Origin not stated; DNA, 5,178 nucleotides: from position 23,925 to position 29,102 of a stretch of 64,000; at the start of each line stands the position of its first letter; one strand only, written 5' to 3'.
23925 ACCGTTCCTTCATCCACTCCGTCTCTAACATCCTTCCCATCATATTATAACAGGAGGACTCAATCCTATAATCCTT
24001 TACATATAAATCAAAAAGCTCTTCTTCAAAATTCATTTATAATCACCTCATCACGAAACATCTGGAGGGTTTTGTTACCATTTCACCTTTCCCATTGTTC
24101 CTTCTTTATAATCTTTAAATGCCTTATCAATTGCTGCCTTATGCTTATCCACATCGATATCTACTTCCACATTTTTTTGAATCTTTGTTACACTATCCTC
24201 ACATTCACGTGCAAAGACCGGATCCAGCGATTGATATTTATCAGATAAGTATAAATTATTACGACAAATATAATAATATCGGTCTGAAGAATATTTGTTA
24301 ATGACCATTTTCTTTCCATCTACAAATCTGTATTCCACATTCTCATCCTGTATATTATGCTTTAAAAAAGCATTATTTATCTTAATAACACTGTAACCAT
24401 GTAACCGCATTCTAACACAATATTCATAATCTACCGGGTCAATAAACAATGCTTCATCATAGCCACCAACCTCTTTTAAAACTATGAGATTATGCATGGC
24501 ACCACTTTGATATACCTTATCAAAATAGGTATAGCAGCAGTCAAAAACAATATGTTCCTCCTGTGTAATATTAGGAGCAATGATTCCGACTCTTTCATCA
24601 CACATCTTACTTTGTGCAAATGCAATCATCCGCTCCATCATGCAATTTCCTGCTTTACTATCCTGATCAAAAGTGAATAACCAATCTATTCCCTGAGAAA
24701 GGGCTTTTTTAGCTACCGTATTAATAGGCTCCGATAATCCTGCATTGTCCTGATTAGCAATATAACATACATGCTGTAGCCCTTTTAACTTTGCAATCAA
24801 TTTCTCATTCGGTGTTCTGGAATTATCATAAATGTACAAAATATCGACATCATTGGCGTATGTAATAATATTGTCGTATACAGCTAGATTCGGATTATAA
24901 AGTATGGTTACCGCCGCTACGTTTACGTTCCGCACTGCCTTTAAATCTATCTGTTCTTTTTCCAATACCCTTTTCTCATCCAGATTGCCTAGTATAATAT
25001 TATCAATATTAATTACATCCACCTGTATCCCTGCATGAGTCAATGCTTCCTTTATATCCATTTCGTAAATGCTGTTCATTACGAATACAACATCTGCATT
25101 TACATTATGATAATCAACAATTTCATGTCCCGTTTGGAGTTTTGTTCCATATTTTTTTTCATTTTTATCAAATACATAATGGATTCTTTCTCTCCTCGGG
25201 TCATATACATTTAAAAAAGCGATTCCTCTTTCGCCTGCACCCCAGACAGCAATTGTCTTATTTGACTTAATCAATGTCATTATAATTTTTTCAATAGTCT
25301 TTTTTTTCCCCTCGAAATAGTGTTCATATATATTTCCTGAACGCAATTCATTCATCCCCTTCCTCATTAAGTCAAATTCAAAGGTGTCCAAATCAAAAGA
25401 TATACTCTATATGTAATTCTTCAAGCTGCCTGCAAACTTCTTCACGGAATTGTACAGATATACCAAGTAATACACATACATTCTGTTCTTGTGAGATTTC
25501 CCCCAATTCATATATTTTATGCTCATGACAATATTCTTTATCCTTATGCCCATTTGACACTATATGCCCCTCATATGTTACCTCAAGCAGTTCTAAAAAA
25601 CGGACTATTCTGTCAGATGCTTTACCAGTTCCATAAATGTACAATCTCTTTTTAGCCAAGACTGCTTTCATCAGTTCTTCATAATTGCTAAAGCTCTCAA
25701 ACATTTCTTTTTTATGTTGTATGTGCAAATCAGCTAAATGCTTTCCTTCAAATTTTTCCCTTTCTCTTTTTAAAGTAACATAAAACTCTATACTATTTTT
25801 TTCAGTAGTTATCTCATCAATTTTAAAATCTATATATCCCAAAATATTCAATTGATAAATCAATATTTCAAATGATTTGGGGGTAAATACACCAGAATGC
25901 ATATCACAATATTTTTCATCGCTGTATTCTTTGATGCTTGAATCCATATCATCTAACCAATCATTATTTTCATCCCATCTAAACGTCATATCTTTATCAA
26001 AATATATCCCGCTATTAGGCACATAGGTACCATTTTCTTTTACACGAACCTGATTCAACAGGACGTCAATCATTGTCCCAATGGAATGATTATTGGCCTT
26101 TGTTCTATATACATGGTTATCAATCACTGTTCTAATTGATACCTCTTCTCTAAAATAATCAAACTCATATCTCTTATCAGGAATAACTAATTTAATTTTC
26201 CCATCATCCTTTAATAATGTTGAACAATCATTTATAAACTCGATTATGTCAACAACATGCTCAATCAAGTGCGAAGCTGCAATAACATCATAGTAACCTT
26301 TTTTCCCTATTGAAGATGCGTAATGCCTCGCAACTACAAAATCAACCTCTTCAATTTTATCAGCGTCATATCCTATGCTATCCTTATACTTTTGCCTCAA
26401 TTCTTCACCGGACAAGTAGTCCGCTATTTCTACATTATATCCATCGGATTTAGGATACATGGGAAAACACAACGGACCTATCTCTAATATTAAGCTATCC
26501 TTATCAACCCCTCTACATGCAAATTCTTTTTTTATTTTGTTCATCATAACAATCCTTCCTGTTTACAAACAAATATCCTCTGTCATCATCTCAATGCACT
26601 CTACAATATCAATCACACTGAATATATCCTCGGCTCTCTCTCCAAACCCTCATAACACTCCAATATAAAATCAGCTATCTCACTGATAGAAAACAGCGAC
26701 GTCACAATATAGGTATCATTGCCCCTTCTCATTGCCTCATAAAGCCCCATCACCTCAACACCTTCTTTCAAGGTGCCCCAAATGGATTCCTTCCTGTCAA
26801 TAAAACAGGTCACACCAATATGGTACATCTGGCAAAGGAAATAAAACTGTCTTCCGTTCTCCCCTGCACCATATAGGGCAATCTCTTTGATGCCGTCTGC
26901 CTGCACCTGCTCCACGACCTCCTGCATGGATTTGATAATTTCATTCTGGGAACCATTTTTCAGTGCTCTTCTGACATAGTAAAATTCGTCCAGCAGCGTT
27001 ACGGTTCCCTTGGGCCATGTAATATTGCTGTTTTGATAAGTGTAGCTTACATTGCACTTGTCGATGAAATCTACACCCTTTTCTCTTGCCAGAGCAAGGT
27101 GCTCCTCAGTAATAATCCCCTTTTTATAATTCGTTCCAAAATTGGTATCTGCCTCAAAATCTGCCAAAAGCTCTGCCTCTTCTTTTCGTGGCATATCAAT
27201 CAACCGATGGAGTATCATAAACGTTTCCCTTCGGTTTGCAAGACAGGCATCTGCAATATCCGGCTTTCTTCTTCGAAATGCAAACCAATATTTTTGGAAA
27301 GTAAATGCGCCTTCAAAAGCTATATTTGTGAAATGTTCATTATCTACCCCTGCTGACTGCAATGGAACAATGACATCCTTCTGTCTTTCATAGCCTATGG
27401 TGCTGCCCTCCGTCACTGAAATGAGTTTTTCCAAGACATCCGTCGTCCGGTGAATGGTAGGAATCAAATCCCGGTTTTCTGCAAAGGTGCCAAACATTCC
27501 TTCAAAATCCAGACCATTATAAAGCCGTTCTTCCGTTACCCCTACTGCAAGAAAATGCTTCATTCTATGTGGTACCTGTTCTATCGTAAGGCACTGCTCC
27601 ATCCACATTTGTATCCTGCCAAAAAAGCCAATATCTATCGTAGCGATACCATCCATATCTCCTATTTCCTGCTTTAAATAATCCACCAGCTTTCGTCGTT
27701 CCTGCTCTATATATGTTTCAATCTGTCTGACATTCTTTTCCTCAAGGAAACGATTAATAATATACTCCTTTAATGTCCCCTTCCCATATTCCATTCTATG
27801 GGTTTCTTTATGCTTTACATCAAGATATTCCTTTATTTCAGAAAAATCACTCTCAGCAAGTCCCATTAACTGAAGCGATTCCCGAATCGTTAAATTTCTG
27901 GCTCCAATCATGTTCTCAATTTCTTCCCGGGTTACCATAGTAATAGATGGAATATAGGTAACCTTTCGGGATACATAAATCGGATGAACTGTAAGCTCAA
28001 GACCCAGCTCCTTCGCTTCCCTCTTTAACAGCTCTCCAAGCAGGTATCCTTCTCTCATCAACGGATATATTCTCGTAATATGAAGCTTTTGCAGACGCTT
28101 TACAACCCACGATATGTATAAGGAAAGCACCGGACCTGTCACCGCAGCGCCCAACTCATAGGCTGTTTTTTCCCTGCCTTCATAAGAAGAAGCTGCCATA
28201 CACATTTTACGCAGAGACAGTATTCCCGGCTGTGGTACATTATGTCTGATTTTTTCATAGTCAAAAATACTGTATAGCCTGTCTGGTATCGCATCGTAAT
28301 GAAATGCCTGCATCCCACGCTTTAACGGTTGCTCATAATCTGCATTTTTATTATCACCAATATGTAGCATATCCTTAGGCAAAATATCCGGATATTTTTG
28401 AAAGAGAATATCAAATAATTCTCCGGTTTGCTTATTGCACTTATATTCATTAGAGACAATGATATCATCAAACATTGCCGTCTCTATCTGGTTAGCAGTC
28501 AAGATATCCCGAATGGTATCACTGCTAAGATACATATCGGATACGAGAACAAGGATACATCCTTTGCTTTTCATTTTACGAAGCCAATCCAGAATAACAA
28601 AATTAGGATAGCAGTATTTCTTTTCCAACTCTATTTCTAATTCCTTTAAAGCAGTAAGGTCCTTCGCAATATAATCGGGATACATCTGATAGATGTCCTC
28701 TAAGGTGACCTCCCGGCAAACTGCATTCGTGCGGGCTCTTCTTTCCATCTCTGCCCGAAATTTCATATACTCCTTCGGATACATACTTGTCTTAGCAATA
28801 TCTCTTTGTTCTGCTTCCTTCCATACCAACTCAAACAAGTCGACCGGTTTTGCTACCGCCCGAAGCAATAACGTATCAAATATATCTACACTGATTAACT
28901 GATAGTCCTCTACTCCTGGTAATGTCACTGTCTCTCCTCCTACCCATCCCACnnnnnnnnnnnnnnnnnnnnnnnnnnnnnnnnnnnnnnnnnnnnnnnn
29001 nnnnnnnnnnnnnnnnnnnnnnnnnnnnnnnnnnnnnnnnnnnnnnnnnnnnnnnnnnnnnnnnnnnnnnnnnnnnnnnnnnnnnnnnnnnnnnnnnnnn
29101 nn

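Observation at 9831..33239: AT-rich 23-kb glycopolymer locus predicted to make a sulfated, ribitol-phosphate-containing polymer with a 4-amino-sugar branch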

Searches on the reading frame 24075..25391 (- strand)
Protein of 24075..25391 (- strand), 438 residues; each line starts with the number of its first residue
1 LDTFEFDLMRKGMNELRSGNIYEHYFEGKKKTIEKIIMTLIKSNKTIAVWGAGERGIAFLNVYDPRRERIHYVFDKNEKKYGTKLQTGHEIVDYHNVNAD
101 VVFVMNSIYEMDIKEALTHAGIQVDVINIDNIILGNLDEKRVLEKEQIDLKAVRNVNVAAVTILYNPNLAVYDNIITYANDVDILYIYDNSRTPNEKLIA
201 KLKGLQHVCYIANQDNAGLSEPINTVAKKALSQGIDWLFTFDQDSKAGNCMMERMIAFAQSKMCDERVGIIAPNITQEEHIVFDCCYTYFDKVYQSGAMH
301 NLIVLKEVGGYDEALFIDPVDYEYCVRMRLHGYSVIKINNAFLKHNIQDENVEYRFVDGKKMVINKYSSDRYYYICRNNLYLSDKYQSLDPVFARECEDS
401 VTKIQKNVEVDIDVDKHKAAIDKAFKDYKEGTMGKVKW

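Call 4: search_protein_families(library=pfam, proteins=[window:24075-25391:-], max_evalue=0.01)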
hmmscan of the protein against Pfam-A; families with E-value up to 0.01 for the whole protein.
window:24075-25391:- (438 aa): 2 families
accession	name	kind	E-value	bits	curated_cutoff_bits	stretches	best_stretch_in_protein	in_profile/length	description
PF08484.17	Methyltransf_14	-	1.2e-06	28.8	23.5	1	11-90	35-113/160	C-methyltransferase C-terminal domain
PF02629.25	CoA_binding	-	0.0073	17.5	22.3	0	44-122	3-88/97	CoA binding domain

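Call 10: search_protein_families(library=ncbifam, proteins=[window:24075-25391:-], max_evalue=0.01)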
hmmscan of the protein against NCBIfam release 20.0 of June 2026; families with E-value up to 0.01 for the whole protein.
window:24075-25391:- (438 aa): 3 families
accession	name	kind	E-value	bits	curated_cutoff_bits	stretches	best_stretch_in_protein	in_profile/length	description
TIGR01556.1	rhamnosyltran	subfamily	1.2e-25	90.3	200.55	2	294-386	149-239/281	rhamnosyltransferase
NF050113.1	gal_furan_GlfT1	equivalog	8e-05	22.1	330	1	175-283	21-128/290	galactofuranosyltransferase GlfT1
NF003995.0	PRK05472.2-4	subfamily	0.0018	17.9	126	1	32-100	73-140/213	redox-sensing transcriptional repressor Rex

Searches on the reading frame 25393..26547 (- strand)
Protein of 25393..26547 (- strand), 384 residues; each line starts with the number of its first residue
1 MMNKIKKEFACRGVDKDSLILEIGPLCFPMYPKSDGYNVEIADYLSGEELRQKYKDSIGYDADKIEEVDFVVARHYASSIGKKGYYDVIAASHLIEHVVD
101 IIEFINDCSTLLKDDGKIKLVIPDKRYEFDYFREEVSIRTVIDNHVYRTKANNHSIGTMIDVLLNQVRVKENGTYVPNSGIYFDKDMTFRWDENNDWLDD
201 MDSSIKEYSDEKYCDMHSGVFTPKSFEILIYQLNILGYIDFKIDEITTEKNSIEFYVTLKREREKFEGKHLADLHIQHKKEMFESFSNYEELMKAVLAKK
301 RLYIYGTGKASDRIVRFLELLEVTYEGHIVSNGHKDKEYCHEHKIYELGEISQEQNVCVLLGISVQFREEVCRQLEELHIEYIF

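Call 4: search_protein_families(library=pfam, proteins=[window:25393-26547:-], max_evalue=0.01)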
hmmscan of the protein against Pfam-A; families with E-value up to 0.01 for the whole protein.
window:25393-26547:- (384 aa): 3 families
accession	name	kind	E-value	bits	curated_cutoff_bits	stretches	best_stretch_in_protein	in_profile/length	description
PF13489.12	Methyltransf_23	-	2.5e-07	31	27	1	49-127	39-123/164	Methyltransferase domain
PF08242.18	Methyltransf_12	-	0.00021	22.4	30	1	67-118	47-98/98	Methyltransferase domain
PF08241.18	Methyltransf_11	-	0.0056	17.7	21.2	0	68-118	44-93/95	Methyltransferase domain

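Call 10: search_protein_families(library=ncbifam, proteins=[window:25393-26547:-], max_evalue=0.01)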
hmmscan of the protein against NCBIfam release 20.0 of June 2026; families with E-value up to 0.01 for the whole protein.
window:25393-26547:- (384 aa): 1 family
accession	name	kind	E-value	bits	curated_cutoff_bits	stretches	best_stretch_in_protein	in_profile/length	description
TIGR01983.1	UbiG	equivalog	4.6e-06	26.1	102.95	1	62-119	93-150/228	bifunctional 2-polyprenyl-6-hydroxyphenol methylase/3-demethylubiquinol 3-O-methyltransferase UbiG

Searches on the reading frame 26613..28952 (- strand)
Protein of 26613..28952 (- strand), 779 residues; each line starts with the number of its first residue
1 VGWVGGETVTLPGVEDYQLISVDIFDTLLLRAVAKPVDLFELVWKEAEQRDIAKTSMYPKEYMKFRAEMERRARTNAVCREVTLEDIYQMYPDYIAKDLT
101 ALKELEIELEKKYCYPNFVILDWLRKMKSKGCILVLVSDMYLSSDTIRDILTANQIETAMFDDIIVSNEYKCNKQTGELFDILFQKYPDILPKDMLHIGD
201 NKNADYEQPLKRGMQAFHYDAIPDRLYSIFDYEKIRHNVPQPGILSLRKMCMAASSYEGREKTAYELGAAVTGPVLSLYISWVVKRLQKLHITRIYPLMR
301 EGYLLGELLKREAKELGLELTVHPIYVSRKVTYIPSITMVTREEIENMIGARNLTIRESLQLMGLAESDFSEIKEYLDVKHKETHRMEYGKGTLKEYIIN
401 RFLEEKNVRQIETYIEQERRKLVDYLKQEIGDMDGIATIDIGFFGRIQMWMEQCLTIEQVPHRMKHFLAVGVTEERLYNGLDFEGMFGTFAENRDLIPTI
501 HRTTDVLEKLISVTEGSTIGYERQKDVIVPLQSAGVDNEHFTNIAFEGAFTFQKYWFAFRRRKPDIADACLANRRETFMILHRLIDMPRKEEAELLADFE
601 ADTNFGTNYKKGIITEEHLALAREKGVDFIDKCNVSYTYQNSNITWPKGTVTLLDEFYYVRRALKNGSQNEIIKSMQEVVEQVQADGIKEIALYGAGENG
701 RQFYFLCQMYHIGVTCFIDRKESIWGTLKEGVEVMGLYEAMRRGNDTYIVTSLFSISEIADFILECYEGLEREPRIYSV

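Call 4: search_protein_families(library=pfam, proteins=[window:26613-28952:-], max_evalue=0.01)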
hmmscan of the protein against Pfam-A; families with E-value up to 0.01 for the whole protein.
window:26613-28952:- (779 aa): 1 family
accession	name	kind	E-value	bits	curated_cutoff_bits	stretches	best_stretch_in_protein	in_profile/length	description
PF00702.32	Hydrolase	-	0.0041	18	26.4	0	19-206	3-184/191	haloacid dehalogenase-like hydrolase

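Call 10: search_protein_families(library=ncbifam, proteins=[window:26613-28952:-], max_evalue=0.01)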
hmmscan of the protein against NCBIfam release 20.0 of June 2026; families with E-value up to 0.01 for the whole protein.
window:26613-28952:- (779 aa): 5 families
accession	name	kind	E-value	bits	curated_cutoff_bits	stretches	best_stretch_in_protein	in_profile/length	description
TIGR02252.1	DREG-2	subfamily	1.2e-09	38.2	155.2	1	120-217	110-202/203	HAD hydrolase, REG-2-like, family IA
TIGR02253.1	CTE7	subfamily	1.8e-06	27.9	169.75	1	55-219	40-194/221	TIGR02253 family HAD-type hydrolase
TIGR01662.1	HAD-SF-IIIA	subfamily_domain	0.00083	19.5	44.6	1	103-219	13-138/141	HAD-IIIA family hydrolase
TIGR02254.1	YjjG_YfnB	equivalog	0.00092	18.7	159.9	1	158-219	136-196/223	YjjG family noncanonical pyrimidine nucleotidase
NF052576.1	PymNtasePynAStpc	equivalog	0.0064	16.1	350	0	152-220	134-201/229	pyrimidine 5'-nucleotidase PynA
